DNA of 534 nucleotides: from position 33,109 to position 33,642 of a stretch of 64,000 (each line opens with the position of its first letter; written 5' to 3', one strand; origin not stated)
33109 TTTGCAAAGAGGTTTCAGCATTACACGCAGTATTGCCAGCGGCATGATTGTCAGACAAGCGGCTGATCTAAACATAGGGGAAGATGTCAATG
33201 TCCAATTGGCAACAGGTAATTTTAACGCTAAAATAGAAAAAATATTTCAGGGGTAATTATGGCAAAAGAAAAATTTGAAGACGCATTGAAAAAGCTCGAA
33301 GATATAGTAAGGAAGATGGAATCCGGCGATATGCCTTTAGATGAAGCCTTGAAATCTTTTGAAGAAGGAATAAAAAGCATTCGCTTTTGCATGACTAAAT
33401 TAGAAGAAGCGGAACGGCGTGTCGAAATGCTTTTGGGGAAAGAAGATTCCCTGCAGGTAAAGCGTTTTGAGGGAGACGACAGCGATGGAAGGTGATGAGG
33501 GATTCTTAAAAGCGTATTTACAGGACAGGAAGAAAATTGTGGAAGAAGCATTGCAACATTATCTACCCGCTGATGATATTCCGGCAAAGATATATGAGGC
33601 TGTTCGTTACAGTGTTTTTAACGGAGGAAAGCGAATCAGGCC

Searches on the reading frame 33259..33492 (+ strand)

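Call 35: search_protein_families(library=pfam, proteins=[window:33259-33492:+], max_evalue=0.001)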
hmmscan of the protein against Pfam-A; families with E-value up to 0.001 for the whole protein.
window:33259-33492:+ (78 aa): 1 family
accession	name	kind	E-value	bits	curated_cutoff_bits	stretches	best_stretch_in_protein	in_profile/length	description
PF02609.21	Exonuc_VII_S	-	5.1e-23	81.3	24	1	6-56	1-51/52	Exonuclease VII small subunit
